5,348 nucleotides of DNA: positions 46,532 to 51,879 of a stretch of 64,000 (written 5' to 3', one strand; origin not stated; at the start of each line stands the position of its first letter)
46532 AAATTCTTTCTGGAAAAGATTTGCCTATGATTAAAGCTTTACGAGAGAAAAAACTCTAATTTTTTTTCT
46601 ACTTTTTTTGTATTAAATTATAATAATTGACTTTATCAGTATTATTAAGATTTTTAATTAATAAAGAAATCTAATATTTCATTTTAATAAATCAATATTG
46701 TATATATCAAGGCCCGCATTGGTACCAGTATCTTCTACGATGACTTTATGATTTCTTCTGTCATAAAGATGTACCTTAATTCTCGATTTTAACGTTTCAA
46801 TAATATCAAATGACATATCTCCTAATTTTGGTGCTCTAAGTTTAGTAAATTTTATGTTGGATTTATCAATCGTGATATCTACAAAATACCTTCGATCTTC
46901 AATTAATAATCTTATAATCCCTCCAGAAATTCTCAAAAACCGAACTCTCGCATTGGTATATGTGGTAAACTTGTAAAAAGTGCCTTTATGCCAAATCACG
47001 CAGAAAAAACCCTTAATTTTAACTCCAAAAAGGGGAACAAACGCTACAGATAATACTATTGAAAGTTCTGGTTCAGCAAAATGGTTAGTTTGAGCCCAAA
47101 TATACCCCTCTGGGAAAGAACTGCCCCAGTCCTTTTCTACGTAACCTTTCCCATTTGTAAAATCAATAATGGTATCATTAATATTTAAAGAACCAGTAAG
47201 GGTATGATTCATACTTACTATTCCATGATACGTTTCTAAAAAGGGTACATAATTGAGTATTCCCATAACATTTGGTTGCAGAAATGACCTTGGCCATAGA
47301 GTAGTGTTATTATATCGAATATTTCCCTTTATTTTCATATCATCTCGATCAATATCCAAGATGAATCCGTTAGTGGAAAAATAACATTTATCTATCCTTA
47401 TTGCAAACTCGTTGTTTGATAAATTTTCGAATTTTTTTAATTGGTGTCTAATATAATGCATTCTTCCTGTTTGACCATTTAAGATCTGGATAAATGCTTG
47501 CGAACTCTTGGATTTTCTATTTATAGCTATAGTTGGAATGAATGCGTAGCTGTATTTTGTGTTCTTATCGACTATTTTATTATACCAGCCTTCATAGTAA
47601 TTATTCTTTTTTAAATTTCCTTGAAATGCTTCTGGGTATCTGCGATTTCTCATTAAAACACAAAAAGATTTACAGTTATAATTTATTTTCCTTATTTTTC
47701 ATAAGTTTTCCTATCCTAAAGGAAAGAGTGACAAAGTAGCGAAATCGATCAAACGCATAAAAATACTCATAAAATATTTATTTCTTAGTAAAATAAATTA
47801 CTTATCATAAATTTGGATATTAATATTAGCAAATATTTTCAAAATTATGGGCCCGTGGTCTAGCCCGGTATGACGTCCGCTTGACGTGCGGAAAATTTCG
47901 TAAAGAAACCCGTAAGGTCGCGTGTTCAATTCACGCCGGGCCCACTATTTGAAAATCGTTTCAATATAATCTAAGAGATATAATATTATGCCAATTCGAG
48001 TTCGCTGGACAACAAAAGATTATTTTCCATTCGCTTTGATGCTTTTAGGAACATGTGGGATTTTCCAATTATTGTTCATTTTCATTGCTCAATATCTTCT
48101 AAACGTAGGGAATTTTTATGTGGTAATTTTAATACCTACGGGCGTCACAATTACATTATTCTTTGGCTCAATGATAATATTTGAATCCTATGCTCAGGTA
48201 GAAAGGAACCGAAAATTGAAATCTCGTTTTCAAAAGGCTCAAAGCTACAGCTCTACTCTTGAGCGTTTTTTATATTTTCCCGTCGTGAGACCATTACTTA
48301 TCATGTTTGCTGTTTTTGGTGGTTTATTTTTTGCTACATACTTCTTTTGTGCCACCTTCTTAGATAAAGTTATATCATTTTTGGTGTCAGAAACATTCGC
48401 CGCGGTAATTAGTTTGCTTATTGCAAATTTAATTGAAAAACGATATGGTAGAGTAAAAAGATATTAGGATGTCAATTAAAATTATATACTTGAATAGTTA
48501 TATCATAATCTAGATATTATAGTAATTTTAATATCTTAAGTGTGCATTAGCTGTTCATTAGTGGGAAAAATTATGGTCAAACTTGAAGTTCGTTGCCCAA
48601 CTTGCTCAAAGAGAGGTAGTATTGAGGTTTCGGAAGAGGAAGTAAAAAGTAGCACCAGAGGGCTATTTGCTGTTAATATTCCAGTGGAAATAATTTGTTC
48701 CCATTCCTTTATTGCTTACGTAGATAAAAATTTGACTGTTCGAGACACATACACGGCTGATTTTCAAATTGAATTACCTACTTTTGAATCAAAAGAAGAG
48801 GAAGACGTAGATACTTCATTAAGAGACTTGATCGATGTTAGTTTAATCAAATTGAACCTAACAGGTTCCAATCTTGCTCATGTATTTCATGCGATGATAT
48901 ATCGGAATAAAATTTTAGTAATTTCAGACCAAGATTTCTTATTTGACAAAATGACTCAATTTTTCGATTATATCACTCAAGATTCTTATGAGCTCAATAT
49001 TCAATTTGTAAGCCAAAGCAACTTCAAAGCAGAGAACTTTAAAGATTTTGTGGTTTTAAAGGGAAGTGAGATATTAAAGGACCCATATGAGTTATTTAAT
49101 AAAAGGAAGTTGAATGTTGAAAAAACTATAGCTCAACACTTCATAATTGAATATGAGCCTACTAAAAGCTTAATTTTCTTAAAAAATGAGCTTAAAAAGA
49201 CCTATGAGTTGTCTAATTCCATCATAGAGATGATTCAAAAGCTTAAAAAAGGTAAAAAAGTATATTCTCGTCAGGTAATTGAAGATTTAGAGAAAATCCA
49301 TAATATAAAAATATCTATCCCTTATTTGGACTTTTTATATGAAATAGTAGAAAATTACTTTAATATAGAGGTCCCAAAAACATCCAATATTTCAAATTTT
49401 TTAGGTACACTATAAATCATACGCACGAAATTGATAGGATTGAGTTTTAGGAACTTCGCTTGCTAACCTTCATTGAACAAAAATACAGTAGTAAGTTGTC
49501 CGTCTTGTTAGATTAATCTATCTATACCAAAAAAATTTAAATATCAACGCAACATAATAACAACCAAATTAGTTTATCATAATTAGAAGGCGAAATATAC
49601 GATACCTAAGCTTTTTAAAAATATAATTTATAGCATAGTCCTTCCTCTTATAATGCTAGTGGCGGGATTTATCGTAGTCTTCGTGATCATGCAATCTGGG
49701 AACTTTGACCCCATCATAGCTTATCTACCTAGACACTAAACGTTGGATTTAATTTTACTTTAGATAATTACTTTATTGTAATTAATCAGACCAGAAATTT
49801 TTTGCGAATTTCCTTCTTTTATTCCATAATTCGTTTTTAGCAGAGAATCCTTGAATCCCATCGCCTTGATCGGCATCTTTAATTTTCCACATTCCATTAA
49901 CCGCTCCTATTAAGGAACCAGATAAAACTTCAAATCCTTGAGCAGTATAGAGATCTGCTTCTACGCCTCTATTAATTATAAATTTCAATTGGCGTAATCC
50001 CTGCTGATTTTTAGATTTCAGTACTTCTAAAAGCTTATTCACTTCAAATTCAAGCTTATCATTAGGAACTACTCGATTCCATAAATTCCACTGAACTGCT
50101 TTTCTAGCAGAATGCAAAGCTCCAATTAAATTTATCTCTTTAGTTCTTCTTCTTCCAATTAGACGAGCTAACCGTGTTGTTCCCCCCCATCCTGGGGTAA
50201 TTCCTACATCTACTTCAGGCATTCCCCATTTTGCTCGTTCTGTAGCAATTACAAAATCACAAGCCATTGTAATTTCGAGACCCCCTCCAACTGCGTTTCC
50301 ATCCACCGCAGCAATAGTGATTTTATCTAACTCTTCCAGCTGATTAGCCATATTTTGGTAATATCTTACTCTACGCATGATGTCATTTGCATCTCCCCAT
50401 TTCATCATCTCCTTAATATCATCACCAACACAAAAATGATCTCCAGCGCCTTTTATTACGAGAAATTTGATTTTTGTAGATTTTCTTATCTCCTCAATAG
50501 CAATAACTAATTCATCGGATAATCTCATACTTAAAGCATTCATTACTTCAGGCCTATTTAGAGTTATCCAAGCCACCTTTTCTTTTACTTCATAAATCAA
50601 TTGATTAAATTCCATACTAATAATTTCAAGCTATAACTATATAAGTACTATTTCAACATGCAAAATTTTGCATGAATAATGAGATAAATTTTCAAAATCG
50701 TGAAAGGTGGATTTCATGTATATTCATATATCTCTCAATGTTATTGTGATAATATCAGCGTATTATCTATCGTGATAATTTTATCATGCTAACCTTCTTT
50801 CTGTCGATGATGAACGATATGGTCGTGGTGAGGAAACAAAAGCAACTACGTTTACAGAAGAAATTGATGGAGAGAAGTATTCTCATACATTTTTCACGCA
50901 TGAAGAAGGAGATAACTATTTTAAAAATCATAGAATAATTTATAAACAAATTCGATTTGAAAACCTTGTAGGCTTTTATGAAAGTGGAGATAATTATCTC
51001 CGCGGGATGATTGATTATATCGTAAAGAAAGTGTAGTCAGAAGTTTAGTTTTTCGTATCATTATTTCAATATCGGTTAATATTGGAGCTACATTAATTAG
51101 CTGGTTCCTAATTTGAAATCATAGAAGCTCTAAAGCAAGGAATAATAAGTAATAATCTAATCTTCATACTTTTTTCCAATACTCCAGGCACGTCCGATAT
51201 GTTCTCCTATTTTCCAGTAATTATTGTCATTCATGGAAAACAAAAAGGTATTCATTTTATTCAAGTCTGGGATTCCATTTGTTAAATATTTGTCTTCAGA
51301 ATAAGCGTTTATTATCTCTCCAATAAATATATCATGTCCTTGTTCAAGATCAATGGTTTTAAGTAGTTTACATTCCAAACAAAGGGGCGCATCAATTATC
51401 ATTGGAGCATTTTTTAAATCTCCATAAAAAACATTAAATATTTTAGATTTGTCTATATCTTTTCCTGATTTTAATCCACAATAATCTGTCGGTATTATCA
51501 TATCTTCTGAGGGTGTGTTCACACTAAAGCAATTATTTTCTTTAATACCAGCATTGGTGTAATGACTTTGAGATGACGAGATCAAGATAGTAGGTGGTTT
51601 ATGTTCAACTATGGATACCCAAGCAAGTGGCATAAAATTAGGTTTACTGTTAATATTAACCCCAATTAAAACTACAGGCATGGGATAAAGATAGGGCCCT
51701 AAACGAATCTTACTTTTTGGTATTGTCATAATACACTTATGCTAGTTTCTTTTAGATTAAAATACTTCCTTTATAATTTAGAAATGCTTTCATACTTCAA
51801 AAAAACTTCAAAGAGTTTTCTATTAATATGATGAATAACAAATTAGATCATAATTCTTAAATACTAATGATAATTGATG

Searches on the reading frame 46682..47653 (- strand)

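Call 68: search_protein_families(library=pfam, proteins=[window:46682-47653:-], max_evalue=0.00001)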
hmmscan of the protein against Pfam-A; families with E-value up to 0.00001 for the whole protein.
window:46682-47653:- (324 aa): 1 family
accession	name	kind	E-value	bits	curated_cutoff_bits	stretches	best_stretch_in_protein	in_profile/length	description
PF14249.11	Tocopherol_cycl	-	5.1e-27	95.3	26.6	1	81-317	93-333/335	Tocopherol cyclase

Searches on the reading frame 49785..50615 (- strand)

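Call 69: search_protein_families(library=pfam, proteins=[window:49785-50615:-], max_evalue=0.00001)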
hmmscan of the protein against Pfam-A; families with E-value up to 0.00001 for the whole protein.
window:49785-50615:- (277 aa): 2 families
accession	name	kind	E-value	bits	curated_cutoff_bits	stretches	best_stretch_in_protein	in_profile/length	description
PF00378.25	ECH_1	-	1.4e-51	175.7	27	1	10-226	2-217/251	Enoyl-CoA hydratase/isomerase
PF16113.10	ECH_2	-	1.3e-33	117.4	27.2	1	15-204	2-192/335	Enoyl-CoA hydratase/isomerase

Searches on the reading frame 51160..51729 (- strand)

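Call 69: search_protein_families(library=pfam, proteins=[window:51160-51729:-], max_evalue=0.00001)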
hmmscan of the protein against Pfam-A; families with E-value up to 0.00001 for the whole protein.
window:51160-51729:- (190 aa): 1 family
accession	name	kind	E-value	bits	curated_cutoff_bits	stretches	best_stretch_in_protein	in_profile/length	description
PF01613.24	Flavin_Reduct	-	6.6e-24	85.2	27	1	15-146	4-135/153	Flavin reductase like domain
